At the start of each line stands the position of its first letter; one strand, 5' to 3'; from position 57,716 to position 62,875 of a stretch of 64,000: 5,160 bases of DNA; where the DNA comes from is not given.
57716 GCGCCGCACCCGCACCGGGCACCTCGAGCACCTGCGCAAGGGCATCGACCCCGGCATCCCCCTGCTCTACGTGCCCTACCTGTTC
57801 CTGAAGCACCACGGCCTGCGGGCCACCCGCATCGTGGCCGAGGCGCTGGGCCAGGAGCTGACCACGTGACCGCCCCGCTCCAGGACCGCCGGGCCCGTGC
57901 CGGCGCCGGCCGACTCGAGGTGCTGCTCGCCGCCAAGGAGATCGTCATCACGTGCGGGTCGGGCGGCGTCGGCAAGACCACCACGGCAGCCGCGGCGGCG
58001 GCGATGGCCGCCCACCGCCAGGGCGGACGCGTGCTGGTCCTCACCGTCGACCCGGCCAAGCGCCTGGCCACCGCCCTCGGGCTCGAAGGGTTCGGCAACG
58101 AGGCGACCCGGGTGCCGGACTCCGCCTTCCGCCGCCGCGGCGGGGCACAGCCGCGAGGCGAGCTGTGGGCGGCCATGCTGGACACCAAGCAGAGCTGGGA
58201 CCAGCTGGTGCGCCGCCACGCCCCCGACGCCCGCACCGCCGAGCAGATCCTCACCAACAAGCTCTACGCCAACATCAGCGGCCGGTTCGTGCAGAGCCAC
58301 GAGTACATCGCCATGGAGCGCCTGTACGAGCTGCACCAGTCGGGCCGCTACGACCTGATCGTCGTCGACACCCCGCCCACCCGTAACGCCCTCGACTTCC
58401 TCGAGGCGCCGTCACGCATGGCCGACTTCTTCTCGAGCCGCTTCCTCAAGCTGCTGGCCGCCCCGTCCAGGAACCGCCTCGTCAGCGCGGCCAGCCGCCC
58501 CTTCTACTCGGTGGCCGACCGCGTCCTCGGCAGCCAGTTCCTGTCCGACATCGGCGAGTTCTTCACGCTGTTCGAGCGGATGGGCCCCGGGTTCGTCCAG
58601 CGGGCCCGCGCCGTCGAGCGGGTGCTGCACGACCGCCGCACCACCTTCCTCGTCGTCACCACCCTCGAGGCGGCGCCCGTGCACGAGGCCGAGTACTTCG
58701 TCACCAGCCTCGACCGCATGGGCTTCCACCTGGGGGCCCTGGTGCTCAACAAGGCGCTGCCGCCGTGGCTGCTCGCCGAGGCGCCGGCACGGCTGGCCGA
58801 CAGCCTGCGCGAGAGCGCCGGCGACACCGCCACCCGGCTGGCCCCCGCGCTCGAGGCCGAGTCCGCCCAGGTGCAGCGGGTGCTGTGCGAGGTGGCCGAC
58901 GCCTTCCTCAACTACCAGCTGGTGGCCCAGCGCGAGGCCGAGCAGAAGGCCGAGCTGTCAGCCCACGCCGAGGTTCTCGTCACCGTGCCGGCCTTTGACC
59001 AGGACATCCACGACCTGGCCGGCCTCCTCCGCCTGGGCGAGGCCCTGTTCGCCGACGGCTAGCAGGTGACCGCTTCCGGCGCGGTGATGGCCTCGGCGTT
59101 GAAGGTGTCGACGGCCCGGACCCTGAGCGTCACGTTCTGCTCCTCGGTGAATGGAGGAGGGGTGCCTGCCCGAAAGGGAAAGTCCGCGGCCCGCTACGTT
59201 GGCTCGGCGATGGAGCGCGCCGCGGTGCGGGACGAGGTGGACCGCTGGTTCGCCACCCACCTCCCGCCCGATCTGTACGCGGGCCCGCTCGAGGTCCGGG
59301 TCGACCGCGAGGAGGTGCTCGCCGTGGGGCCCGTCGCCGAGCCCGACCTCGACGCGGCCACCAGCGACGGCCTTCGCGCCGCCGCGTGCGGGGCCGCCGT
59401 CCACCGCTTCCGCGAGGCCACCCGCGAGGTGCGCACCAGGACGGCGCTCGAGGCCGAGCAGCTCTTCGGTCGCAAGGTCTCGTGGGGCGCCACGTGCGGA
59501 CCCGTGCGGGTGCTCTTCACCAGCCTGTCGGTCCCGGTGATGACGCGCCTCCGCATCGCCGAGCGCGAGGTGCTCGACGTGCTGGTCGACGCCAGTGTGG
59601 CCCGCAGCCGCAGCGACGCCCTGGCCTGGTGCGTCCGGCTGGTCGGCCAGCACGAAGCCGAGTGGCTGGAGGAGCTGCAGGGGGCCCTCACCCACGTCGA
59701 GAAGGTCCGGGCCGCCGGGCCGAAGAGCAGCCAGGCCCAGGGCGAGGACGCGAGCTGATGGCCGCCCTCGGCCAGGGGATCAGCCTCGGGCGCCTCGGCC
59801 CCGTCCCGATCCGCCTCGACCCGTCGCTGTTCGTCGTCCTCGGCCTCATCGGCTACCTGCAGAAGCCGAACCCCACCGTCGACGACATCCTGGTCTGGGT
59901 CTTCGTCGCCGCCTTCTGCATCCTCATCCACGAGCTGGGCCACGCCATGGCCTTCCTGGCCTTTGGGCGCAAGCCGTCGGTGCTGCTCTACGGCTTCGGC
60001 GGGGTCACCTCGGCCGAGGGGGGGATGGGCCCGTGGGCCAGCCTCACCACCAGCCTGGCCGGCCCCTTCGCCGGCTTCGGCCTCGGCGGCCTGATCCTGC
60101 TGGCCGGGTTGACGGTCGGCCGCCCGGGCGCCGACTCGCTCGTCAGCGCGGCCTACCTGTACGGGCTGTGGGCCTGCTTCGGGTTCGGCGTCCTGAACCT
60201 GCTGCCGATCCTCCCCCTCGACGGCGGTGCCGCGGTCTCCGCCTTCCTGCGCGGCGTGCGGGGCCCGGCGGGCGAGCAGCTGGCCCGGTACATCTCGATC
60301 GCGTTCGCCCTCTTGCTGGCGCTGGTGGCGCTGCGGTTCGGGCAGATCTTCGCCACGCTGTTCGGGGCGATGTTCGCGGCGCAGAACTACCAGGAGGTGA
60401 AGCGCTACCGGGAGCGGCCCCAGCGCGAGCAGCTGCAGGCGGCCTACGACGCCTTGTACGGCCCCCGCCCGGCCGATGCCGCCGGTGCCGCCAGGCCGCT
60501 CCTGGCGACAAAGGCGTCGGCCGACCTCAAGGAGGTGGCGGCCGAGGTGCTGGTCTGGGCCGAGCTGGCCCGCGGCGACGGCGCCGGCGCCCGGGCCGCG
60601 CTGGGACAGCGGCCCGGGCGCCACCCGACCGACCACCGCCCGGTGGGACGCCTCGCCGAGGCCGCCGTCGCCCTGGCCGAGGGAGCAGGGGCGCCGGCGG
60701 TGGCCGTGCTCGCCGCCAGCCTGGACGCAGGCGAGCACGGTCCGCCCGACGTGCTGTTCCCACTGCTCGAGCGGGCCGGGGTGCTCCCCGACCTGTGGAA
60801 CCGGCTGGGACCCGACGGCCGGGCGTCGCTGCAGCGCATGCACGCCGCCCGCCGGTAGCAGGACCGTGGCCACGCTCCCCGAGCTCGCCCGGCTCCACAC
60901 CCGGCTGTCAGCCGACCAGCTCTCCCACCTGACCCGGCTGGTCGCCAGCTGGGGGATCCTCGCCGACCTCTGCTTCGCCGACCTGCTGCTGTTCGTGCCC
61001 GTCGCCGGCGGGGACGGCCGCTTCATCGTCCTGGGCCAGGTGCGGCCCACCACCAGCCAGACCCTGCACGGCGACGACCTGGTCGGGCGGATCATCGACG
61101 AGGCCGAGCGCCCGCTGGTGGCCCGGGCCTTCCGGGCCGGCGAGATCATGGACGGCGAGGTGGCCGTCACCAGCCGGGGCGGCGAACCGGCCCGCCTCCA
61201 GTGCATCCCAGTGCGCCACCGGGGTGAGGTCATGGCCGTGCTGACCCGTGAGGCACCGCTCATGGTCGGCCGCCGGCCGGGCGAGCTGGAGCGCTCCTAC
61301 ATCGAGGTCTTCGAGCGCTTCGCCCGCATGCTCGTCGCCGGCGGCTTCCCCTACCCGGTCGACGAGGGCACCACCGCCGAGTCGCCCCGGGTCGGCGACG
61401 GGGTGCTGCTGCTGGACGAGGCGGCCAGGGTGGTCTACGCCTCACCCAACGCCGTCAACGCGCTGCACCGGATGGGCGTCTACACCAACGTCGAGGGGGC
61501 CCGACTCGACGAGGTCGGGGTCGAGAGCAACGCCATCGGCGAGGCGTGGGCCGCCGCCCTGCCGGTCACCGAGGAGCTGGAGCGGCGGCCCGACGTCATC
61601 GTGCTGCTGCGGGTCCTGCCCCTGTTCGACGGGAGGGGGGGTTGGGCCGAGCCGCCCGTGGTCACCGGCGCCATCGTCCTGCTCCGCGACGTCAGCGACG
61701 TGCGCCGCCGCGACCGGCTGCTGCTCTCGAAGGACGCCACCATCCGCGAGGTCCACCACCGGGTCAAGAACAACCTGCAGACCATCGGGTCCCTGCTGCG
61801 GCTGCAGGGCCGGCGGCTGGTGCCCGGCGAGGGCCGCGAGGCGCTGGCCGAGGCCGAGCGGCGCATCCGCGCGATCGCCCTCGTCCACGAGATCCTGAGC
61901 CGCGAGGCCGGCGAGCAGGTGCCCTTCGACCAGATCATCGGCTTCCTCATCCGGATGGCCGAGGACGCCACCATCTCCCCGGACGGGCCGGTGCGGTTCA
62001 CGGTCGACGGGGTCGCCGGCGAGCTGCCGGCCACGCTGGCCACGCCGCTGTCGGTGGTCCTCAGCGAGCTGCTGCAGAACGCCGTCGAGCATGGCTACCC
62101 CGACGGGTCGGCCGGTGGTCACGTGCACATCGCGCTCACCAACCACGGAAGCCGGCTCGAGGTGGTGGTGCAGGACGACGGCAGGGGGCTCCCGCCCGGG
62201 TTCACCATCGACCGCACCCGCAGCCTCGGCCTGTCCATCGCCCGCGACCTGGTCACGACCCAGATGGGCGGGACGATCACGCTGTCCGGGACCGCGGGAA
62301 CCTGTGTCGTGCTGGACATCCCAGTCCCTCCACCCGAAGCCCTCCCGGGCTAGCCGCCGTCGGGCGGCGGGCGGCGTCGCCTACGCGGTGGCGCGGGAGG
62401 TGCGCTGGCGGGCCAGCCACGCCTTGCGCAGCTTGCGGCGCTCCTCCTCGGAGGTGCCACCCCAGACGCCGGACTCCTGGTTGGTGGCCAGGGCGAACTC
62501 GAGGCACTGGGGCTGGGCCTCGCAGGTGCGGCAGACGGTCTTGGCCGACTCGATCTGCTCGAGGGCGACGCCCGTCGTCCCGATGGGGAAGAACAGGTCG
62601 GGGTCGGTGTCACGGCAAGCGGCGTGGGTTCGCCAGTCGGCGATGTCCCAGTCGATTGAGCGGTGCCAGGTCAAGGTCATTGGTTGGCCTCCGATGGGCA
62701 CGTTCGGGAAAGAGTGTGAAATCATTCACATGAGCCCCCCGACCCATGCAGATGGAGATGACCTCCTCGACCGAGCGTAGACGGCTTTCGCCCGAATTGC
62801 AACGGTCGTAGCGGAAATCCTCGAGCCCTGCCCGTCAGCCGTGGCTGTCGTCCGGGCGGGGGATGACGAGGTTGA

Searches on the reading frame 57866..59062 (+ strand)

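Call 6: search_protein_families(library=pfam, proteins=[window:57866-59062:+], max_evalue=0.01)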
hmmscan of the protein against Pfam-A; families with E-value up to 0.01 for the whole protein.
window:57866-59062:+ (398 aa): 8 families
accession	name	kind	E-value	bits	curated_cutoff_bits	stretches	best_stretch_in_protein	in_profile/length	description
PF02374.21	ArsA_ATPase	-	2.2e-25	90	24.3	1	25-299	2-247/305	Anion-transporting ATPase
PF13614.12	AAA_31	-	6e-11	43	27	1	24-176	2-132/177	AAA domain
PF01656.29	CbiA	-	9.2e-09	35.8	25.4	1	26-242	1-54/125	CobQ/CobB/MinD/ParA nucleotide binding domain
PF10609.15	ParA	-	0.00019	21.4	27.1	1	24-62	4-41/246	NUBPL iron-transfer P-loop NTPase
PF00670.27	AdoHcyase_NAD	-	0.0013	19.3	27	1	18-76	18-67/162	S-adenosyl-L-homocysteine hydrolase, NAD binding domain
PF00448.28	SRP54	-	0.0013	18.8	22.7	1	26-77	3-52/196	SRP54-type protein, GTPase domain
PF13481.12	AAA_25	-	0.0023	18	27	1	19-67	28-74/195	AAA domain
PF00142.24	Fer4_NifH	-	0.0025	17.8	25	1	28-77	4-51/271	4Fe-4S iron sulfur cluster binding proteins, NifH/frxC family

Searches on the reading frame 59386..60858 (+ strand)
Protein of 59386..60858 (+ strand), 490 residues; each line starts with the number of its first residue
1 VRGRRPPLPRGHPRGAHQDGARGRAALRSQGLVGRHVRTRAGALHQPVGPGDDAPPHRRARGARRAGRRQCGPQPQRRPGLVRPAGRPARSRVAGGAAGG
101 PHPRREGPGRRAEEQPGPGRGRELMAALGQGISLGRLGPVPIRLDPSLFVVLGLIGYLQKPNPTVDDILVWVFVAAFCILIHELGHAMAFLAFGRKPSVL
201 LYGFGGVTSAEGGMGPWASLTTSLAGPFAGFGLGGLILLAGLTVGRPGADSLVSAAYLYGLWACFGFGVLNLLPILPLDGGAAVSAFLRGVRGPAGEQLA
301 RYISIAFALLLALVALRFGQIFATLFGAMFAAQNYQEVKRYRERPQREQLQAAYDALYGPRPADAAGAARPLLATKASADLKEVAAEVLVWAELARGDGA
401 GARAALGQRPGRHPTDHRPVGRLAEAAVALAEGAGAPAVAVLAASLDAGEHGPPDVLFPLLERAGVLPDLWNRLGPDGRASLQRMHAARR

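Call 67: search_protein_families(library=pfam, proteins=[window:59386-60858:+], max_evalue=0.0001)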
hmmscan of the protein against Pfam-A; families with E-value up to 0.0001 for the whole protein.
window:59386-60858:+ (490 aa): 1 family
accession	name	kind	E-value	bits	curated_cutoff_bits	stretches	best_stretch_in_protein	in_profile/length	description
PF02163.28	Peptidase_M50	-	2.1e-10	40.8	27.2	1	253-311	159-221/221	Peptidase family M50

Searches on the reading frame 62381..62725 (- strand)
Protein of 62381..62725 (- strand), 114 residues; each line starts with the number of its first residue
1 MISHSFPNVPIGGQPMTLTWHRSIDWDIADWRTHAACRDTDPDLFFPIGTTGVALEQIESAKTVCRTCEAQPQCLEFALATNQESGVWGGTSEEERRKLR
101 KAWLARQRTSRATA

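Call 67: search_protein_families(library=pfam, proteins=[window:62381-62725:-], max_evalue=0.0001)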
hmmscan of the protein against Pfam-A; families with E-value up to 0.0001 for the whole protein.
window:62381-62725:- (114 aa): 1 family
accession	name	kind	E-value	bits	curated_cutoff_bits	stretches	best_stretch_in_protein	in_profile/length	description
PF02467.21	Whib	-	2.5e-25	89.3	23.6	1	31-99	1-65/65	Transcription factor WhiB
